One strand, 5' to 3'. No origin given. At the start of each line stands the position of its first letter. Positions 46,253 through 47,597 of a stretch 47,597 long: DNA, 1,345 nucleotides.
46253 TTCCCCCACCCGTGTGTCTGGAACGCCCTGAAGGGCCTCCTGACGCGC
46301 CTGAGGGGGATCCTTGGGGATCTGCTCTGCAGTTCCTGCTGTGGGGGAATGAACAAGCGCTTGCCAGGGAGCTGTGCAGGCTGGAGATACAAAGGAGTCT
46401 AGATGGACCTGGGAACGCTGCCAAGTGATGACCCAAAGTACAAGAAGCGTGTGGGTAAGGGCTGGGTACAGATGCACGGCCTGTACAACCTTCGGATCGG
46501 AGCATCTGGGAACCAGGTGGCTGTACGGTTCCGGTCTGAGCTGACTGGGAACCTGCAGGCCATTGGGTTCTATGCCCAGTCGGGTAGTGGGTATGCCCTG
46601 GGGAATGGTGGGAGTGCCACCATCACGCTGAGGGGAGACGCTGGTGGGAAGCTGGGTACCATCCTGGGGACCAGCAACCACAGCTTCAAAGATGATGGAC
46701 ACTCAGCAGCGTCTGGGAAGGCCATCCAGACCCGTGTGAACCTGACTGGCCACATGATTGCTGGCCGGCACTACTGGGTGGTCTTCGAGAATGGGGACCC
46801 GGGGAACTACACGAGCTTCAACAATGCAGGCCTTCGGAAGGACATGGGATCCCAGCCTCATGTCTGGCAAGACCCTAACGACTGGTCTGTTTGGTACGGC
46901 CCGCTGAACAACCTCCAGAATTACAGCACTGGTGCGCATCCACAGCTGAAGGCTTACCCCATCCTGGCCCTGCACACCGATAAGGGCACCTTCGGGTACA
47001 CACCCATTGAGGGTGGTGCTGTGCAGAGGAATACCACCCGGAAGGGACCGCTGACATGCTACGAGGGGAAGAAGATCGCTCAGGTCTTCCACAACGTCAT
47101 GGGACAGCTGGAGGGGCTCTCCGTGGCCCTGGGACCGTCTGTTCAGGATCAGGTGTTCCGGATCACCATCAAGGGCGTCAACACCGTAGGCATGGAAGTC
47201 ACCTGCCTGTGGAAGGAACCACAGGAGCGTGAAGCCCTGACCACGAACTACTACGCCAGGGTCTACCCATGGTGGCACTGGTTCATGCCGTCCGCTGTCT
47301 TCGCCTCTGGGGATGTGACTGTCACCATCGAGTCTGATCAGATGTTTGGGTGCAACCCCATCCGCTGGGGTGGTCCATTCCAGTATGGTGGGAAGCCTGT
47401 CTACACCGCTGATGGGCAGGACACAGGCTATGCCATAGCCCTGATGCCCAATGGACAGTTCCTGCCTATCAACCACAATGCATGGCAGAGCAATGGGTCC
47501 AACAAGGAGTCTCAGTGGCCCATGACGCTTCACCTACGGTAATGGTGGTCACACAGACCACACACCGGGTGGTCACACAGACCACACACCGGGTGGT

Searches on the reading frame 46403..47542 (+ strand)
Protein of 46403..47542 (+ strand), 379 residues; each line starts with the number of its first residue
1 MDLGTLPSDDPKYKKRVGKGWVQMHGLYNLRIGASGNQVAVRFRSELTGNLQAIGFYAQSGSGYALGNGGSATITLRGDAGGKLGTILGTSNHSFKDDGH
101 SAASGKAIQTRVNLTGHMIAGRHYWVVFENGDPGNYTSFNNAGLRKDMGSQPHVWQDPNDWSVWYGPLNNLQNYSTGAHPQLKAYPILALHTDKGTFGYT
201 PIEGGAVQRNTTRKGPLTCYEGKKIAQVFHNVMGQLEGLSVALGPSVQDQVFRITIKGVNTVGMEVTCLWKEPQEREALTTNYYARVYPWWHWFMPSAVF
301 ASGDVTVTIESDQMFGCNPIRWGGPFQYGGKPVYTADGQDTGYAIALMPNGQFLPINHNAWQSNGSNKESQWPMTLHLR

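Call 10: search_protein_families(library=phrogs, proteins=[window:46403-47542:+], max_evalue=0.001)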
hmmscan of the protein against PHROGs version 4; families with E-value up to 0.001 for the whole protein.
window:46403-47542:+ (379 aa): 0 families

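Call 11: search_protein_families(library=pfam, proteins=[window:46403-47542:+], max_evalue=0.001)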
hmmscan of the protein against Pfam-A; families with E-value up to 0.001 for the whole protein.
window:46403-47542:+ (379 aa): 0 families

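Call 12: find_encoding_contigs(protein=window:46403-47542:+, flank=10000, max_places=10)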
Protein window:46403-47542:+ (379 aa): 10 contigs read that carry it; 3 places shown.
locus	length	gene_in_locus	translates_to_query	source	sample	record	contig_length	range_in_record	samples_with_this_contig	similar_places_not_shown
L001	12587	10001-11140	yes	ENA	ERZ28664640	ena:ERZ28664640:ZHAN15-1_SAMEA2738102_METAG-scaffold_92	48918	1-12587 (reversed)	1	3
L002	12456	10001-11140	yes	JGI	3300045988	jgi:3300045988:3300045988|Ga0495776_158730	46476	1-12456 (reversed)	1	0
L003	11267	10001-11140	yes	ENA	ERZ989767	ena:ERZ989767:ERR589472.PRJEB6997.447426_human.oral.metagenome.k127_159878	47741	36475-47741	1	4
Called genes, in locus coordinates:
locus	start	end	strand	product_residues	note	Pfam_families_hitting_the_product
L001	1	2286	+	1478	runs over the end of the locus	-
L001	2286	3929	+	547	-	-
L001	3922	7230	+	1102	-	PF13229:Beta_helix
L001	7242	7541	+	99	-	-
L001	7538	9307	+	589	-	PF22530:Terminase-T7_RNaseH-like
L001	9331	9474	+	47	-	PF04971:Phage_holin_2_1 (weak), PF16080:Phage_holin_2_3, PF16082:Phage_holin_2_4 (weak)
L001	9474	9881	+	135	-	-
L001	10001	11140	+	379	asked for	-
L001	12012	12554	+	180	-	PF00959:Phage_lysozyme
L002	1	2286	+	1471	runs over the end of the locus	-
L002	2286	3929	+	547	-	-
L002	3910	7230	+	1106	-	PF13229:Beta_helix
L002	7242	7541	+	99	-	-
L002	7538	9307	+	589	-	PF22530:Terminase-T7_RNaseH-like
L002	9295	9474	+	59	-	PF04971:Phage_holin_2_1 (weak), PF16080:Phage_holin_2_3, PF16082:Phage_holin_2_4 (weak)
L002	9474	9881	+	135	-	-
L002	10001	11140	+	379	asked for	-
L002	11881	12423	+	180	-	PF00959:Phage_lysozyme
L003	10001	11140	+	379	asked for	-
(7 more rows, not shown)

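Call 22: find_homologous_proteins(query=L001:12012-12554:+, max_evalue=1e-20)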
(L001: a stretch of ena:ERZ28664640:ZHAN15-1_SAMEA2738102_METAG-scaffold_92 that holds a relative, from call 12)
Query L001:12012-12554:+ (180 aa): 12 proteins with E <= 1e-20 among 79 candidates.
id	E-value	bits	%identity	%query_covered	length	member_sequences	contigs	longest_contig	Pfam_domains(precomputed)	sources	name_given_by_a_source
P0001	1.4e-113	395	98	100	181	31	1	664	PF00959.25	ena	-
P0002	2.9e-100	351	88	99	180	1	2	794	PF00959.25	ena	-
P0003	3.0e-38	149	50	86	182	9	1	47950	PF00959.25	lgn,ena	-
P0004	5.7e-35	139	48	83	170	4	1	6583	PF00959.25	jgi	-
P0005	5.2e-30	123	43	84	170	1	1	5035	PF00959.25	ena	-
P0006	9.4e-30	122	44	82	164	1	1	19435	PF00959.25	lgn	-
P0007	6.5e-28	116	42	88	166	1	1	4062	PF00959.25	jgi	jgi:lysozyme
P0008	1.4e-27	115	44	79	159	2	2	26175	PF00959.25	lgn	-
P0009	5.6e-26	110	42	83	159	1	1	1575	PF00959.25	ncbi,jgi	jgi:lysozyme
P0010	2.0e-24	104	42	83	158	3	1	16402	PF00959.25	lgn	-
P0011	2.5e-22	98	41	85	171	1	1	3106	PF00959.25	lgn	-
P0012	4.2e-22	97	39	82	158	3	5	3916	PF00959.25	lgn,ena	-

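Call 23: find_encoding_contigs(protein=P0001, flank=10000, max_places=10)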
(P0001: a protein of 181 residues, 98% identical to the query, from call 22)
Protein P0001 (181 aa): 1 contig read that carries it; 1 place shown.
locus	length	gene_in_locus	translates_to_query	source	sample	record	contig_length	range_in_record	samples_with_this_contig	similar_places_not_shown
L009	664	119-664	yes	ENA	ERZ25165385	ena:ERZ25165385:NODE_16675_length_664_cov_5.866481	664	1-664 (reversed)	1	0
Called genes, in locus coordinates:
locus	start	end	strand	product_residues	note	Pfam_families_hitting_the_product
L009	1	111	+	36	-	?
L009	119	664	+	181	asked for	PF00959:Phage_lysozyme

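Call 24: find_encoding_contigs(protein=P0003, flank=10000, max_places=10)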
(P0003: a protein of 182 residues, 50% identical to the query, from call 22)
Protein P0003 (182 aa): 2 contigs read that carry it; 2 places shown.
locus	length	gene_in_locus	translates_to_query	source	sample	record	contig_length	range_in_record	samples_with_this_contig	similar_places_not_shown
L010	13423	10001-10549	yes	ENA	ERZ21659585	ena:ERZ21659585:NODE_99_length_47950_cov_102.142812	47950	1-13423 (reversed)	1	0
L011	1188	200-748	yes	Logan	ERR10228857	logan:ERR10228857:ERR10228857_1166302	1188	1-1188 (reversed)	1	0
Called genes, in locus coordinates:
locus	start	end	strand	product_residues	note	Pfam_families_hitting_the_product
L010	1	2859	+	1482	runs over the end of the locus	-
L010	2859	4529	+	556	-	-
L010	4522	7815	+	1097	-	PF13229:Beta_helix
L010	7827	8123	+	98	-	-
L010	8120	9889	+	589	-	PF22530:Terminase-T7_RNaseH-like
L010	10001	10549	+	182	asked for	PF00959:Phage_lysozyme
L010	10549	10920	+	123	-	-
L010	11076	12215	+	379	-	-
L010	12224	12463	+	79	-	PF00462:Glutaredoxin (weak)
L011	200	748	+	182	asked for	PF00959:Phage_lysozyme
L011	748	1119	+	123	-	-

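Call 27: list_cluster_members(proteins=[P0001, L001:12012-12554:+])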
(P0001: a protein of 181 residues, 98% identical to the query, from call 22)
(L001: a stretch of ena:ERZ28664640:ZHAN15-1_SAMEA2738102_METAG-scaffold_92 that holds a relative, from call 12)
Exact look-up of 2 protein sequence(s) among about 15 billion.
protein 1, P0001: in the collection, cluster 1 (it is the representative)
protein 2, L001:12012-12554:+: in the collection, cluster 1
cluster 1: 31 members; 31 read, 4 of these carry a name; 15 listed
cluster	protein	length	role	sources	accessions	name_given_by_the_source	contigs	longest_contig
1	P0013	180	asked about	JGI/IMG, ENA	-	lysozyme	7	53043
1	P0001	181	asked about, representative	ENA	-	-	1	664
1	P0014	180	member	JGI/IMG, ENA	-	lysozyme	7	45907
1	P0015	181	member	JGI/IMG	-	lysozyme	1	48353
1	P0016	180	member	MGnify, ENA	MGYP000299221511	FL=1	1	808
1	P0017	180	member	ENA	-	-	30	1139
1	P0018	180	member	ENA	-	-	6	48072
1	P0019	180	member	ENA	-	-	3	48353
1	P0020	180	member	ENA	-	-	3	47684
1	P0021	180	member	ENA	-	-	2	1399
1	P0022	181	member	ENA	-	-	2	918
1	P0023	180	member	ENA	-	-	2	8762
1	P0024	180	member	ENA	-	-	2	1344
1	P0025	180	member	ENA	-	-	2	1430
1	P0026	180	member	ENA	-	-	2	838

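Call 28: find_encoding_contigs(protein=P0013, flank=10000, max_places=10)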
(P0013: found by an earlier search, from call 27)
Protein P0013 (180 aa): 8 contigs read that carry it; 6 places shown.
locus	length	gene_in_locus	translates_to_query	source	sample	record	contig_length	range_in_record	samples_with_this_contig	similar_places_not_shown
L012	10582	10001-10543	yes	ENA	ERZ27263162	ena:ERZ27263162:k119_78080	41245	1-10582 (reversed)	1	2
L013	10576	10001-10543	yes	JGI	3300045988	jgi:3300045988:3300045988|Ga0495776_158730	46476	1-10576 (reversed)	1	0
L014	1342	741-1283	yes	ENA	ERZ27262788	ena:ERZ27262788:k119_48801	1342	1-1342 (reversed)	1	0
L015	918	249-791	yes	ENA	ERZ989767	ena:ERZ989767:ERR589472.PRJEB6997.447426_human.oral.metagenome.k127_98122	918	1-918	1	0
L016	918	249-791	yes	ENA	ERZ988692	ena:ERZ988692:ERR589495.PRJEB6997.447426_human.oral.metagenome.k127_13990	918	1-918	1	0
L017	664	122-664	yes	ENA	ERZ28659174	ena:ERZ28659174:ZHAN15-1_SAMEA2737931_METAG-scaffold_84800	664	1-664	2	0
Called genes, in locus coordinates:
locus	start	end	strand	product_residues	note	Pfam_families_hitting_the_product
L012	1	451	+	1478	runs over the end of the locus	-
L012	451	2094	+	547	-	-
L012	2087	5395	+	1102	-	PF13229:Beta_helix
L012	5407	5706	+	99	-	-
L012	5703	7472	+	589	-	PF22530:Terminase-T7_RNaseH-like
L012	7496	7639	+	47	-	PF04971:Phage_holin_2_1 (weak), PF16080:Phage_holin_2_3, PF16082:Phage_holin_2_4 (weak)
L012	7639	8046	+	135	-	-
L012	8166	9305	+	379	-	-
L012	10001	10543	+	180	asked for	PF00959:Phage_lysozyme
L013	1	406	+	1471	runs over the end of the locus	-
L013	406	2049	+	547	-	-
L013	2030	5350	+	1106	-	PF13229:Beta_helix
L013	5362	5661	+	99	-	-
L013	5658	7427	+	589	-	PF22530:Terminase-T7_RNaseH-like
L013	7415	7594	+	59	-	PF04971:Phage_holin_2_1 (weak), PF16080:Phage_holin_2_3, PF16082:Phage_holin_2_4 (weak)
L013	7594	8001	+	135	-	-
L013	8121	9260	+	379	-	-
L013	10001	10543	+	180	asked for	PF00959:Phage_lysozyme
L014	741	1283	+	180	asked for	PF00959:Phage_lysozyme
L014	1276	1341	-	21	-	?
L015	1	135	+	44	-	?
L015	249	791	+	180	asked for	PF00959:Phage_lysozyme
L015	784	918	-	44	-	?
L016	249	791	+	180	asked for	PF00959:Phage_lysozyme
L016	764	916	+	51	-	?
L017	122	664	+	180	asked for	PF00959:Phage_lysozyme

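Call 32: find_encoding_contigs(protein=P0023, flank=10000, max_places=10)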
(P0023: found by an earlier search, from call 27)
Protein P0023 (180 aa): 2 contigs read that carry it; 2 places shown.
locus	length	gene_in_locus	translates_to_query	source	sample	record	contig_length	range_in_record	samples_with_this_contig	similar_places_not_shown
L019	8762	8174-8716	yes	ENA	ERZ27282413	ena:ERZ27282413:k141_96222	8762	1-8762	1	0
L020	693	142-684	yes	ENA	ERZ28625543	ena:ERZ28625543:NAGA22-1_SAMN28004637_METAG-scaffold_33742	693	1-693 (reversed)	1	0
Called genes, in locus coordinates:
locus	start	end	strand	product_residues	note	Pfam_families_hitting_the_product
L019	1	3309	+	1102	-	?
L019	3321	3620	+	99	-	-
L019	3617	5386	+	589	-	PF22530:Terminase-T7_RNaseH-like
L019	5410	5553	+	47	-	PF04971:Phage_holin_2_1 (weak), PF16080:Phage_holin_2_3, PF16082:Phage_holin_2_4 (weak)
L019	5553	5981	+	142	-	-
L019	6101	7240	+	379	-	-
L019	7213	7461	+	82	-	-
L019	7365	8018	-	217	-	-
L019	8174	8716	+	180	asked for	PF00959:Phage_lysozyme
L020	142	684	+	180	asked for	PF00959:Phage_lysozyme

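Call 33: find_encoding_contigs(protein=P0017, flank=10000, max_places=10)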
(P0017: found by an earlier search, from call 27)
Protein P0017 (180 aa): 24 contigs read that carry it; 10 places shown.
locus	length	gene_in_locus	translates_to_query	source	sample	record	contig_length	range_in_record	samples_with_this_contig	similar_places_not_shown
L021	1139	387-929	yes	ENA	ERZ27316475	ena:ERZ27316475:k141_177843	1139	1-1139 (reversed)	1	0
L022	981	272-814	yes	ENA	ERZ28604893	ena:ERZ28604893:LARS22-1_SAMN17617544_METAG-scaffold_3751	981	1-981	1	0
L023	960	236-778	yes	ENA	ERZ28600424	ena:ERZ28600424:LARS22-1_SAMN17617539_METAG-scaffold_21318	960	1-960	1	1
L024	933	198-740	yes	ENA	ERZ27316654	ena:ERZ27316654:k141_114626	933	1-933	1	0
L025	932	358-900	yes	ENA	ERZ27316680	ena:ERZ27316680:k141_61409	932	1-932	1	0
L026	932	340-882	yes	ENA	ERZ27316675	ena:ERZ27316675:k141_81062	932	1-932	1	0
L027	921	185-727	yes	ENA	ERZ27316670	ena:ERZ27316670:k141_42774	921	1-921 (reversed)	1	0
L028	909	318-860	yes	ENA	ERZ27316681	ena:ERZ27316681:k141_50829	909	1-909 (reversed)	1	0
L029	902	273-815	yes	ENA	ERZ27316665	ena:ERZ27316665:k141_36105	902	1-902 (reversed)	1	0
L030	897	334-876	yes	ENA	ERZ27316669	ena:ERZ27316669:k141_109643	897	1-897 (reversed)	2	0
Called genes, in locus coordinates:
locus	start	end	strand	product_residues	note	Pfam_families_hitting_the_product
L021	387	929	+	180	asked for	PF00959:Phage_lysozyme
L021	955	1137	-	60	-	?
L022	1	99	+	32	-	?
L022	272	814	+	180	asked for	PF00959:Phage_lysozyme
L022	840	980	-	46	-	?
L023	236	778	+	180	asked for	PF00959:Phage_lysozyme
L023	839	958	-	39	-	?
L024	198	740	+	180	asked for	PF00959:Phage_lysozyme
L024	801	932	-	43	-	?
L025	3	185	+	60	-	?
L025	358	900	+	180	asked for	PF00959:Phage_lysozyme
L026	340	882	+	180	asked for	PF00959:Phage_lysozyme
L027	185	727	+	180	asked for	PF00959:Phage_lysozyme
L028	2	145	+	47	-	?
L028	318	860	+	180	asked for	PF00959:Phage_lysozyme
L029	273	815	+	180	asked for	PF00959:Phage_lysozyme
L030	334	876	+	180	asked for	PF00959:Phage_lysozyme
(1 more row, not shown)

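Call 37: find_encoding_contigs(protein=P0014, flank=10000, max_places=10)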
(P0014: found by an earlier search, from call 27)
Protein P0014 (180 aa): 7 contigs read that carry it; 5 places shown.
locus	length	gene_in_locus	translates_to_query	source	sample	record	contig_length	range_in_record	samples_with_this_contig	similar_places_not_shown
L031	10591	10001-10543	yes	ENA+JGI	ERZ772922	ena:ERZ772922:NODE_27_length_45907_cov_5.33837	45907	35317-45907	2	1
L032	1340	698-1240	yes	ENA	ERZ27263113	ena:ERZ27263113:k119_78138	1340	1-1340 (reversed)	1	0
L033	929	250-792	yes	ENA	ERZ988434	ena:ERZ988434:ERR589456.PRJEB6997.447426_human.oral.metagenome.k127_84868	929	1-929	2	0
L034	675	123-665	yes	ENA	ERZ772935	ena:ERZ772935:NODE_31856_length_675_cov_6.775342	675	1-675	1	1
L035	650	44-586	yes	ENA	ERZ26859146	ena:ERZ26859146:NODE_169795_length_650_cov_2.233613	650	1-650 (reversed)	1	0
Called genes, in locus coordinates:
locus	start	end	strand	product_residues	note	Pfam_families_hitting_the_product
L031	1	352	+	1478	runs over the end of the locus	-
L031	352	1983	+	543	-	-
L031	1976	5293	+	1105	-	-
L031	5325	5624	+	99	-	-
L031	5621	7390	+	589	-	PF22530:Terminase-T7_RNaseH-like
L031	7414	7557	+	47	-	PF04971:Phage_holin_2_1 (weak), PF16080:Phage_holin_2_3, PF16082:Phage_holin_2_4 (weak)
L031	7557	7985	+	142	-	-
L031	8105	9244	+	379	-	-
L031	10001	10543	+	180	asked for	PF00959:Phage_lysozyme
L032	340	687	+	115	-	-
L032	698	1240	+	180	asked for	PF00959:Phage_lysozyme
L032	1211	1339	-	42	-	?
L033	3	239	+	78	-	?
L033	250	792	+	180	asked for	PF00959:Phage_lysozyme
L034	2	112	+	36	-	?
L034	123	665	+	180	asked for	PF00959:Phage_lysozyme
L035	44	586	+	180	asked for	PF00959:Phage_lysozyme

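Call 60: find_related_loci(query=P0013, collection=genome_contigs, flank=10000)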
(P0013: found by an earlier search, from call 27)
Query P0013 (180 aa) in genome_contigs; peptide patterns used: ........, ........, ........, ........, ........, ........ (x = any residue, [..] = any of these).
44 stretches matched a pattern; 1 encode a relative of the query (tblastn E <= 1e-3); 1 distinct loci.
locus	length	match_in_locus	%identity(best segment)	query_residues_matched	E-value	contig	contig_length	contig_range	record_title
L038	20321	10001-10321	33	34-137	6e-12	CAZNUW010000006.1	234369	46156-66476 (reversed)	MAG TPA_asm: uncultured Rhodobacterales bacterium isolate binchicken_co179_390 genome assembly, contig: NODE_223_length_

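Call 61: find_related_loci(query=P0013, collection=viral_contigs, flank=10000)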
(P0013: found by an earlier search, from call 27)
Query P0013 (180 aa) in viral_contigs; peptide patterns used: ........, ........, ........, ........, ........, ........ (x = any residue, [..] = any of these).
6 stretches matched a pattern; 6 encode a relative of the query (tblastn E <= 1e-3); 6 distinct loci.
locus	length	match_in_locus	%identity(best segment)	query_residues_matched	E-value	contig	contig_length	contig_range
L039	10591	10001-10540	99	1-180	2e-123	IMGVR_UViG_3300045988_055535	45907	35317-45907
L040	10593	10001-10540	99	1-180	3e-123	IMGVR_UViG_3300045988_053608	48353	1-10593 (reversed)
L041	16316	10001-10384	38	39-170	5e-24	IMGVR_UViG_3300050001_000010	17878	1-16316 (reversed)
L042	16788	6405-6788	38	39-170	5e-24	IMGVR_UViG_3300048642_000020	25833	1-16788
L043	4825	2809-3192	38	39-170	4e-24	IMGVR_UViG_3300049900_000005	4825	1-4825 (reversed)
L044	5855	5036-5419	38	39-170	4e-24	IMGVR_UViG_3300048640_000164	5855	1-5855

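Call 68: search_protein_families(library=pfam, proteins=[L014:741-1283:+], max_evalue=0.01)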
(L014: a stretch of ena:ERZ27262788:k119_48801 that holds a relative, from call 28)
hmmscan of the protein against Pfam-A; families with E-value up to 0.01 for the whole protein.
L014:741-1283:+ (180 aa): 1 family
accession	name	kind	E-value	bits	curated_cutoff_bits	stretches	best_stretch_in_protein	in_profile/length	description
PF00959.24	Phage_lysozyme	-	1.1e-34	119.9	22.3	1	38-159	4-122/125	Phage lysozyme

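Call 70: find_homologous_proteins(query=L019:7365-8018:-, max_evalue=0.00001)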
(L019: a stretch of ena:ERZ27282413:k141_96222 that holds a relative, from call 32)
Query L019:7365-8018:- (217 aa): 4 proteins with E <= 0.00001 among 85 candidates.
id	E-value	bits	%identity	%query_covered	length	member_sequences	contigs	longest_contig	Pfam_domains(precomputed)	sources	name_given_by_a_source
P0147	3.8e-148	510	100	100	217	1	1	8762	-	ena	-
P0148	3.7e-103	362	79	96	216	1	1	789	-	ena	-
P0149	4.0e-22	97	58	49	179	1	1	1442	-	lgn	-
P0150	8.7e-6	44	48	38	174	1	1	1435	-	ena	-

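Call 71: find_encoding_contigs(protein=P0148, flank=10000, max_places=5)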
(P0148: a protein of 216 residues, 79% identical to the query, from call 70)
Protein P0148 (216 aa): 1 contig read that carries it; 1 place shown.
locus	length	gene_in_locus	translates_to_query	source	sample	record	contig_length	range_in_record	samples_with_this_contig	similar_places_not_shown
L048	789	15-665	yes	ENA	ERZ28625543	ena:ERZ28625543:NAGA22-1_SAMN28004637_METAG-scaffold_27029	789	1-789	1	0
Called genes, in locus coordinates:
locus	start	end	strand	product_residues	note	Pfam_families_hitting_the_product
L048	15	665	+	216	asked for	-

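Call 72: find_encoding_contigs(protein=P0149, flank=10000, max_places=5)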
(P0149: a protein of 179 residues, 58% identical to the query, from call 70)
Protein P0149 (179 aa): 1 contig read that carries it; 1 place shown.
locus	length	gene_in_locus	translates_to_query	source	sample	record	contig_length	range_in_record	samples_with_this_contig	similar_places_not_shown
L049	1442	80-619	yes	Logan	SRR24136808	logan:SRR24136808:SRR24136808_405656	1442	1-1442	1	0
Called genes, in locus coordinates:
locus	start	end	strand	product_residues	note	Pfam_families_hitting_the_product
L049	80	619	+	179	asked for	-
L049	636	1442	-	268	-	?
